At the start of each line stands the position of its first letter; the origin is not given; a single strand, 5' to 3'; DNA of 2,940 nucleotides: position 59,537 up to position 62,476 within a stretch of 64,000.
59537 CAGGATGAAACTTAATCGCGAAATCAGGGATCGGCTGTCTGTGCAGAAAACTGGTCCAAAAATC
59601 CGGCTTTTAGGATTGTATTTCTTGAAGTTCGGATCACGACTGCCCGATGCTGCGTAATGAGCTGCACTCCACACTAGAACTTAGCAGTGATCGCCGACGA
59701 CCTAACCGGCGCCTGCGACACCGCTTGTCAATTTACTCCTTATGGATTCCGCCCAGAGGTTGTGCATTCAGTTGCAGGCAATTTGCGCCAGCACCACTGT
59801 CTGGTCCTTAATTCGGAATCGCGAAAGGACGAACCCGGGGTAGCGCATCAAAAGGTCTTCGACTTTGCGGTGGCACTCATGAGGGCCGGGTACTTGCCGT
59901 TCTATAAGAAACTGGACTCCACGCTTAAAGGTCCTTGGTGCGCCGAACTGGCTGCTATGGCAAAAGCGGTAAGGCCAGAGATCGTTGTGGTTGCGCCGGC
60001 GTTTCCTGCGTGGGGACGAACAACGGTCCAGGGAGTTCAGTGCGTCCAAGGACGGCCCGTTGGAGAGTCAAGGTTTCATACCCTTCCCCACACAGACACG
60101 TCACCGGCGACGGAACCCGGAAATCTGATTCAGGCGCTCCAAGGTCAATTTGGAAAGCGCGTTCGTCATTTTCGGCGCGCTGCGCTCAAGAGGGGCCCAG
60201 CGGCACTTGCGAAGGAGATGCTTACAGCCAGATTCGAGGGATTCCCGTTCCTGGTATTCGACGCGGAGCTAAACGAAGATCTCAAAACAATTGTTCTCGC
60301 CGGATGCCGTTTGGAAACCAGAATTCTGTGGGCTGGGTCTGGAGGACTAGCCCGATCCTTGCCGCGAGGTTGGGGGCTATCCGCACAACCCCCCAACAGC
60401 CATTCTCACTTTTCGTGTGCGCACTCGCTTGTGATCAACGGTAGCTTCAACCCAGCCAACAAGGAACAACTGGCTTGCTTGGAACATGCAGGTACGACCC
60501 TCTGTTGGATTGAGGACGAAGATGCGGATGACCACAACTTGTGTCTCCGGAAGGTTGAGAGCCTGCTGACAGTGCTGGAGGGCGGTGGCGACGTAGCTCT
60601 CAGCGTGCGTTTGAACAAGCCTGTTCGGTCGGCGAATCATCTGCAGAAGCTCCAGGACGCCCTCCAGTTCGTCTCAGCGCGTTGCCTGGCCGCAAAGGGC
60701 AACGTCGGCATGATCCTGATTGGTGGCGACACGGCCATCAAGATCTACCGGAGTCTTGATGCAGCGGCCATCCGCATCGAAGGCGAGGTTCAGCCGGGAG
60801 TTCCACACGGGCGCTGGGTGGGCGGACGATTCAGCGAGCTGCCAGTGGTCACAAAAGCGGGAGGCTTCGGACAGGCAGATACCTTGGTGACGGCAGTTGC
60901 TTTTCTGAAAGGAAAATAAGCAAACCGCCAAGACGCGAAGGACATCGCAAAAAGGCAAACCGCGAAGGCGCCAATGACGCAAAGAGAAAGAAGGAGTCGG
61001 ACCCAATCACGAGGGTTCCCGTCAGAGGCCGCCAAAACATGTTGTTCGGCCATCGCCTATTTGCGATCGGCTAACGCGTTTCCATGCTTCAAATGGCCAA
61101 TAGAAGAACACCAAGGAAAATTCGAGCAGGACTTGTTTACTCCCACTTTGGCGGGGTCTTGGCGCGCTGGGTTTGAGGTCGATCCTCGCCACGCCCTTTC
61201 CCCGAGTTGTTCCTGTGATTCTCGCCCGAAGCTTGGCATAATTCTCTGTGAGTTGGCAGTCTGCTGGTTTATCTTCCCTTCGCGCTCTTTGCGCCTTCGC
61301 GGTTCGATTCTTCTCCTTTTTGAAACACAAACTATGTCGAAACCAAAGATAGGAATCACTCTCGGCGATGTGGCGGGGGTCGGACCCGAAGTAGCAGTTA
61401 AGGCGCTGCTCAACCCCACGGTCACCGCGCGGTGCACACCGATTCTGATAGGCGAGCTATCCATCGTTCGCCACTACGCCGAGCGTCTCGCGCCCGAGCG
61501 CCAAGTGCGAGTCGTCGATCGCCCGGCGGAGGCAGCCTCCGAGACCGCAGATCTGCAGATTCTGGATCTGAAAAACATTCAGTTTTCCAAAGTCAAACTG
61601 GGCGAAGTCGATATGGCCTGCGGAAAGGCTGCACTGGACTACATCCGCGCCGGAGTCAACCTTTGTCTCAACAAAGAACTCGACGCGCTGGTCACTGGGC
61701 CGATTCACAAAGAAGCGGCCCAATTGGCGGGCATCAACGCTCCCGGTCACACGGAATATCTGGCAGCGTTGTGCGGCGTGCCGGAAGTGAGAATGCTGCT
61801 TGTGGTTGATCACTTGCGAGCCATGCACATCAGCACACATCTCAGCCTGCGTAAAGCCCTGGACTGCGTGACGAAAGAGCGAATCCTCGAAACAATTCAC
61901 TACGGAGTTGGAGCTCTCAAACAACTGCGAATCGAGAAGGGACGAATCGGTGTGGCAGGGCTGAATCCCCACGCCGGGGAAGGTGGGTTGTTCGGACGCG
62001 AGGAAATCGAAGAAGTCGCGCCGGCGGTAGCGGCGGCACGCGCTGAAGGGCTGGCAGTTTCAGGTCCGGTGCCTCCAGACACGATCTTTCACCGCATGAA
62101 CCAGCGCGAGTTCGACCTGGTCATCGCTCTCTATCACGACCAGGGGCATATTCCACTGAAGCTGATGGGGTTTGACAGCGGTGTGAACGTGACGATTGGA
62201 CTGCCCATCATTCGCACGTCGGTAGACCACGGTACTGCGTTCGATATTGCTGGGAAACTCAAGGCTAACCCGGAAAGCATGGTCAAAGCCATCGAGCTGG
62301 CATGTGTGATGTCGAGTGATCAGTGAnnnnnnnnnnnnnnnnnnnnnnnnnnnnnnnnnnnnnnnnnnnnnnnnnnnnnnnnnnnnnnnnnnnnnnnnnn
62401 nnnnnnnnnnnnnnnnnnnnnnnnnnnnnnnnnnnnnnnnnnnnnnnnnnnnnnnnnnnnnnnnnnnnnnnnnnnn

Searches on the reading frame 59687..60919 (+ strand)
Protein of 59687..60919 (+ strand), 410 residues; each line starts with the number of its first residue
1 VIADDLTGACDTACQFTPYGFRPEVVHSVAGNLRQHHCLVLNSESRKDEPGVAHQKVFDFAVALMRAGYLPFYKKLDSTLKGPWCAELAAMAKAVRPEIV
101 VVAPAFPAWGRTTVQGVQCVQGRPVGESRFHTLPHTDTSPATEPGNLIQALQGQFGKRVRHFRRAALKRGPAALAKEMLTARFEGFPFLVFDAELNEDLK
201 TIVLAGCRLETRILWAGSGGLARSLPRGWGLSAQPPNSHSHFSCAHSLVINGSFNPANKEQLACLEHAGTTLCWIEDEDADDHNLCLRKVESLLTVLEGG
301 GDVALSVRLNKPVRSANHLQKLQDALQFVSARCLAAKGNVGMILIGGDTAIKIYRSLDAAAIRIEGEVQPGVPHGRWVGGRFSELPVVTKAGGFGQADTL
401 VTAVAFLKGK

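Call 79: search_protein_families(library=ncbifam, proteins=[window:59687-60919:+], max_evalue=1e-10)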
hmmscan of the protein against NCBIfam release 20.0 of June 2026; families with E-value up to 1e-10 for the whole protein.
window:59687-60919:+ (410 aa): 2 families
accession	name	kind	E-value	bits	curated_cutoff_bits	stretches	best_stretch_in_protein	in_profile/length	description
NF047819.1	ThrnKinDtnkGamma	equivalog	5.9e-58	196.7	450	2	1-267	5-259/422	D-threonate kinase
NF043035.1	OxoTetrKin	equivalog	2.2e-32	112.5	350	1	1-403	4-416/418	3-oxo-tetronate kinase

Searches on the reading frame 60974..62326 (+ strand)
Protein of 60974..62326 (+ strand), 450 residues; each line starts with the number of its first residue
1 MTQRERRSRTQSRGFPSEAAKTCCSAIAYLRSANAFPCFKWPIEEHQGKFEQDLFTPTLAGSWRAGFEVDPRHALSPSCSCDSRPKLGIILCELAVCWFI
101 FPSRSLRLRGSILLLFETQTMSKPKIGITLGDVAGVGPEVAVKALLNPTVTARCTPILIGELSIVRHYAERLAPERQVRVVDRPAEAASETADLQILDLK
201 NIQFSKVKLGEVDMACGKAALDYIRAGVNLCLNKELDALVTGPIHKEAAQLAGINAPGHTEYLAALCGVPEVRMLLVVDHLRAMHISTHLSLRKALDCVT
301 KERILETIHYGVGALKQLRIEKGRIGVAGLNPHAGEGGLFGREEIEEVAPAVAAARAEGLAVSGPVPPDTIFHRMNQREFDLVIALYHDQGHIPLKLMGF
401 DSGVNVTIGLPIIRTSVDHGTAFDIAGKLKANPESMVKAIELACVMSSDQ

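Call 79: search_protein_families(library=ncbifam, proteins=[window:60974-62326:+], max_evalue=1e-10)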
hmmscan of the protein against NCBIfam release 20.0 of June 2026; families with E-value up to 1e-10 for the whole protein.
window:60974-62326:+ (450 aa): 7 families
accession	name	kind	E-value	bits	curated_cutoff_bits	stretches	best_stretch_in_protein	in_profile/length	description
TIGR00557.1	pdxA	equivalog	3.4e-111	371.7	290.35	1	125-446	1-319/320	4-hydroxythreonine-4-phosphate dehydrogenase PdxA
NF002992.0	PRK03743.1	equivalog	3.9e-111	371.5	470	1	121-444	2-325/333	4-hydroxythreonine-4-phosphate dehydrogenase PdxA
NF002891.0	PRK03371.1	equivalog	6.9e-94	314.7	583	1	125-445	4-324/326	D-threonate 4-phosphate dehydrogenase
NF003699.0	PRK05312.1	equivalog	4.1e-91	305.8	378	1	123-448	4-334/340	4-hydroxythreonine-4-phosphate dehydrogenase PdxA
NF002744.0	PRK02746.1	equivalog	2.9e-79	266.7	425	1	119-448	5-341/346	4-hydroxythreonine-4-phosphate dehydrogenase PdxA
NF002520.0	PRK01909.1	equivalog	1.1e-75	255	476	1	121-448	3-324/329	4-hydroxythreonine-4-phosphate dehydrogenase PdxA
NF003040.0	PRK03946.1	equivalog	2.6e-58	197.8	376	1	124-446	2-303/307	4-hydroxythreonine-4-phosphate dehydrogenase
